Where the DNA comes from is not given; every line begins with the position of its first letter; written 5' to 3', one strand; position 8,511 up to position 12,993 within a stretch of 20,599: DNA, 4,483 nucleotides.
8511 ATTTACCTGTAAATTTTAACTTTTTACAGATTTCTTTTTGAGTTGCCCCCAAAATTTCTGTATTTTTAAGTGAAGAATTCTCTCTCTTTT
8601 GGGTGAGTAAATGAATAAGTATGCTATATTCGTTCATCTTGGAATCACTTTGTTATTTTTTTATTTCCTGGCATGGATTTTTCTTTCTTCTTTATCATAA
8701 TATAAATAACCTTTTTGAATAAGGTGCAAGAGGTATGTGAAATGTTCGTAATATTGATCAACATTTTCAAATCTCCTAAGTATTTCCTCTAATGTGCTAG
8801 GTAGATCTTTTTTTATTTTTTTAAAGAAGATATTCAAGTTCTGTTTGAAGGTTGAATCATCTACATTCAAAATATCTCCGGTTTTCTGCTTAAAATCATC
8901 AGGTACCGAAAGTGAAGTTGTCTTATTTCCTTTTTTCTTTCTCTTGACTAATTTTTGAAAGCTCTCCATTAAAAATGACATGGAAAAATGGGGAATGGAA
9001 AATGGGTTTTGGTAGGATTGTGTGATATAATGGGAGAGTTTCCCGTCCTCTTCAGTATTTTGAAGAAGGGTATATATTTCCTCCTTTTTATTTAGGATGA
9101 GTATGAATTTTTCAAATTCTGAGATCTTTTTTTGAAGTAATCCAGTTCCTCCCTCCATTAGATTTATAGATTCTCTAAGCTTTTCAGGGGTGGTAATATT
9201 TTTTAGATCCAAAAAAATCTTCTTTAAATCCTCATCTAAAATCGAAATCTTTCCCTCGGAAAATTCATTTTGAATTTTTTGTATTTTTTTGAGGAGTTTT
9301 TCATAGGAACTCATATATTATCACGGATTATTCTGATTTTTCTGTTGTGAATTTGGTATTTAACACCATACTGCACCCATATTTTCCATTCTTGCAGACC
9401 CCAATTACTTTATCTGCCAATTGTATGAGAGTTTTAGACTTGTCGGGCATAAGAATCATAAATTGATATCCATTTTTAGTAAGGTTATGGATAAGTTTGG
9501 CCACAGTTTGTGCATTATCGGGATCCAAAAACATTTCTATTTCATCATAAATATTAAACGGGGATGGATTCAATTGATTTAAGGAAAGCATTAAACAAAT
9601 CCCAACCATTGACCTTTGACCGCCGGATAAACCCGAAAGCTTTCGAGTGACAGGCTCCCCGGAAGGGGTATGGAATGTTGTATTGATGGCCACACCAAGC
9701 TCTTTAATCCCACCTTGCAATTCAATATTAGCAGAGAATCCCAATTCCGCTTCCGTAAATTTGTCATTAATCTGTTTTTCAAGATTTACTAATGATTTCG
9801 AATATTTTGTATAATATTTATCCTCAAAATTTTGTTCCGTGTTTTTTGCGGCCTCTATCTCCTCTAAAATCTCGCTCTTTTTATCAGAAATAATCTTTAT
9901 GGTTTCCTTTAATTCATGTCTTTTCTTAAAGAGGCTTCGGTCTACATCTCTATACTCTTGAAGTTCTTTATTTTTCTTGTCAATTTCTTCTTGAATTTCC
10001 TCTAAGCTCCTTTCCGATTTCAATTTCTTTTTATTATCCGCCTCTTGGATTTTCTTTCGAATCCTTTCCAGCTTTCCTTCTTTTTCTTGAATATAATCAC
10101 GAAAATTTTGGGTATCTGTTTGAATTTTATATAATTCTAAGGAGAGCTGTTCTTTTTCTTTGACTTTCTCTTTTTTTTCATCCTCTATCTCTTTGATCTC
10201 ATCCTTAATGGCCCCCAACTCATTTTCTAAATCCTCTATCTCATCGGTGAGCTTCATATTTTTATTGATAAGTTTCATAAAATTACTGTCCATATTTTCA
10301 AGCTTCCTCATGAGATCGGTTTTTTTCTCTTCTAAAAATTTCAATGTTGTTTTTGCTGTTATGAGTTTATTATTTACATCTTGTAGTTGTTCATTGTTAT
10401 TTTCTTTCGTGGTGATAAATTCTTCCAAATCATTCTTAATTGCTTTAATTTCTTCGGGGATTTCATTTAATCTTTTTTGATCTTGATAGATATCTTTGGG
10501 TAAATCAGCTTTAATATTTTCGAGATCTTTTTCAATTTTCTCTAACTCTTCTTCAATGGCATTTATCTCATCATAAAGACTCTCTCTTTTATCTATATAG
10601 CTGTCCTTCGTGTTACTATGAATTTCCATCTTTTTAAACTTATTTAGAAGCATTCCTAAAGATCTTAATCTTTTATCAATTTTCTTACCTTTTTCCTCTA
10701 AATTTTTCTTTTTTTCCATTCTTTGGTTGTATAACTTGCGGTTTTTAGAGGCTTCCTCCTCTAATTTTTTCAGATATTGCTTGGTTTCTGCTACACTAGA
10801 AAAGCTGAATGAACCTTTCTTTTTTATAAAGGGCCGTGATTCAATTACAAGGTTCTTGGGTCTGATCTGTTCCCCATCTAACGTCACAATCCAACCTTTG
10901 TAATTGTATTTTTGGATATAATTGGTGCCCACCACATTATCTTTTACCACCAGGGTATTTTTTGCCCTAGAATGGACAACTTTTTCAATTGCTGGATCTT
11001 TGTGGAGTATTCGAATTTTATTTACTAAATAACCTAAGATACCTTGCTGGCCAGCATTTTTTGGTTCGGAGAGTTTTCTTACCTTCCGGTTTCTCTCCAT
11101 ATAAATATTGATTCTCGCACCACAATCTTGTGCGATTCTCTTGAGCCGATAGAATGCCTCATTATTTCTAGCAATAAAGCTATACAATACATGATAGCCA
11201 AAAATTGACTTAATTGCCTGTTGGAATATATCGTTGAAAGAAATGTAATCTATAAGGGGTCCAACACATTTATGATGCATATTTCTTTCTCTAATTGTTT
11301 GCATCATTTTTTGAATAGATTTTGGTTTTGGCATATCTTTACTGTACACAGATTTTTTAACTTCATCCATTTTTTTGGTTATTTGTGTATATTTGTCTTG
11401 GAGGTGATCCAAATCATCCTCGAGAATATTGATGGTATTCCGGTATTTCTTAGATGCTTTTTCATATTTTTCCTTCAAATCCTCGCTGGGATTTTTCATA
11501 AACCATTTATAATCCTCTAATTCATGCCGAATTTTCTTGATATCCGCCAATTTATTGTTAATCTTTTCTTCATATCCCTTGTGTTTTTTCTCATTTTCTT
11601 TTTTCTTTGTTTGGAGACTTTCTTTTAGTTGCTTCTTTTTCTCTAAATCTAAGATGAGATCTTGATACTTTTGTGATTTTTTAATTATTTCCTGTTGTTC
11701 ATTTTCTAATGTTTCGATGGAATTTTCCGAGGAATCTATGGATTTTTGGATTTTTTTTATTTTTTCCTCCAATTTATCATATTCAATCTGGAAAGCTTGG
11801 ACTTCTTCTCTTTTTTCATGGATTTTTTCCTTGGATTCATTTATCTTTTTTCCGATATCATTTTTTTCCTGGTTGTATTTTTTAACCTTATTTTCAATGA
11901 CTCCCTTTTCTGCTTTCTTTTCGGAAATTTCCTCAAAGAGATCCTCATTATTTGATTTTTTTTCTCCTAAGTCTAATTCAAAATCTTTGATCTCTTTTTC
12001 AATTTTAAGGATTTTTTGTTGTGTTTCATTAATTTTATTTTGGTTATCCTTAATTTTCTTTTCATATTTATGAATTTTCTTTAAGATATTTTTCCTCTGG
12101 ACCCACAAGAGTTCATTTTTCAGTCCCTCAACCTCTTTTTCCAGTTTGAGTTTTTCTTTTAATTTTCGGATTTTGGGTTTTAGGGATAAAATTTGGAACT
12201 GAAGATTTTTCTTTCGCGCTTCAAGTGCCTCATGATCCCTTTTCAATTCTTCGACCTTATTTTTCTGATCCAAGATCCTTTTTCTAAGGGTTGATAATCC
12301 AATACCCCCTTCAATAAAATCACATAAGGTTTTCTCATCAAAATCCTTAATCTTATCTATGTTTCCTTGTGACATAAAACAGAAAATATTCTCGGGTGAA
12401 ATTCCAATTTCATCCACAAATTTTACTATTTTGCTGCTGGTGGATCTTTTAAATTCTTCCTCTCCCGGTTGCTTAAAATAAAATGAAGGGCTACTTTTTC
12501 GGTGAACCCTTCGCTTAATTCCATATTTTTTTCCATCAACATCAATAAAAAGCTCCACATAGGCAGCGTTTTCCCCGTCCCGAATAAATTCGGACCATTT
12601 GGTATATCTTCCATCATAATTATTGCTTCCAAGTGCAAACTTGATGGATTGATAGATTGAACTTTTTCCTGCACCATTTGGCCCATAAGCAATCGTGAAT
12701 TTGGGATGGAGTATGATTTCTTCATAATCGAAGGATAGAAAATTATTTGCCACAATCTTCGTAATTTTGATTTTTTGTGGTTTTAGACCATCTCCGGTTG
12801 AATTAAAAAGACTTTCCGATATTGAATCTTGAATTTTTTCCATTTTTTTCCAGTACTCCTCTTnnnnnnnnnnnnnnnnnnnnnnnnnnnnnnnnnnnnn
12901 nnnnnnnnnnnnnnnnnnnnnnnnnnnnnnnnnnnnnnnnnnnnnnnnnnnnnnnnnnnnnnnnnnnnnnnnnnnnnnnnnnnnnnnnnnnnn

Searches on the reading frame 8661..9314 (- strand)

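Call 65: search_protein_families(library=pfam, proteins=[window:8661-9314:-], max_evalue=0.0001)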
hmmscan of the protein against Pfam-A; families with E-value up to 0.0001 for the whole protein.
window:8661-9314:- (217 aa): 0 families

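Call 76: search_protein_families(library=pfam, proteins=[window:8661-9314:-], max_evalue=0.1)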
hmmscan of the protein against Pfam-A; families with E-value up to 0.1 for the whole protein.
window:8661-9314:- (217 aa): 1 family
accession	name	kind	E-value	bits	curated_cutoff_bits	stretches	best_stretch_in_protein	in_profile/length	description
PF17045.10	CEP63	-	0.032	14.5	33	1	74-136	52-114/263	Centrosomal protein of 63 kDa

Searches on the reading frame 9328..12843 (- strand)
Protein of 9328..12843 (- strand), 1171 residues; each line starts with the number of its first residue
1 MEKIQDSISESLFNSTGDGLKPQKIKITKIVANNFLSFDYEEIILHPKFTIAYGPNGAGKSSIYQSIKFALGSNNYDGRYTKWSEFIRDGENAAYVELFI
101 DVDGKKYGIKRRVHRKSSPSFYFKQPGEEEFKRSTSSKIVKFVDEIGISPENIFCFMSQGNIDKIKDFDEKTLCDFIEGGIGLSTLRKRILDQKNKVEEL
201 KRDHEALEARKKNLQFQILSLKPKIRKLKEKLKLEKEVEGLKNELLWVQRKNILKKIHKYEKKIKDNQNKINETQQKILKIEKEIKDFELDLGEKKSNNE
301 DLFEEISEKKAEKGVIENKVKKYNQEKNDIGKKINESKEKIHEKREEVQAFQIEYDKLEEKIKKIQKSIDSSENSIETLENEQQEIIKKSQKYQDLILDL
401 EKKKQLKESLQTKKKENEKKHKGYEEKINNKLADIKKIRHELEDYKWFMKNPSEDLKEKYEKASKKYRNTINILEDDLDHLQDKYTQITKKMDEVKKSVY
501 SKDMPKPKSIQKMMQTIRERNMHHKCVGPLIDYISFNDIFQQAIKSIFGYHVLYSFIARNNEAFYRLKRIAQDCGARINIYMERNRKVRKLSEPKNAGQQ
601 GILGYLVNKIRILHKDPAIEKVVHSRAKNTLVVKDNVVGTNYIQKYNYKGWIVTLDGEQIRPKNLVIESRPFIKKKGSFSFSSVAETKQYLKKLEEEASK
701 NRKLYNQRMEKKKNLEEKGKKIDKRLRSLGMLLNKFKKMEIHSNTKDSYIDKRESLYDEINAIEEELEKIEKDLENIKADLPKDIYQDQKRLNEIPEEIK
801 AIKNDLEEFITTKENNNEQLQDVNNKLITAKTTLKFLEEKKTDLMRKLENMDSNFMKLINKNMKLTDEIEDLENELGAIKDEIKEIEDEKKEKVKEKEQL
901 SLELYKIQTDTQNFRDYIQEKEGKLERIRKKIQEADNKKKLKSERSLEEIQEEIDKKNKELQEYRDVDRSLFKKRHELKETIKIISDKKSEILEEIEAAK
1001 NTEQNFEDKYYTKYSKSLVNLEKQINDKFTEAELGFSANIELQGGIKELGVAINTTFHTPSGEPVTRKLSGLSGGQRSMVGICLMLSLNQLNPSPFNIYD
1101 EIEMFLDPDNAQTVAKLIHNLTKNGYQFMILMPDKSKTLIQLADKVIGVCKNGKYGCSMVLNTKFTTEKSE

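Call 65: search_protein_families(library=pfam, proteins=[window:9328-12843:-], max_evalue=0.0001)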
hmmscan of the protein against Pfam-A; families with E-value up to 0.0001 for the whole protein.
window:9328-12843:- (1171 aa): 2 families
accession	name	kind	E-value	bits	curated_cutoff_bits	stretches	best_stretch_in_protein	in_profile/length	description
PF02463.25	SMC_N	-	1.5e-12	47.8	40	1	27-151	2-135/220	RecF/RecN/SMC N terminal domain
PF13476.12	AAA_23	-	1.6e-12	48.9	27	1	29-286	1-201/201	AAA domain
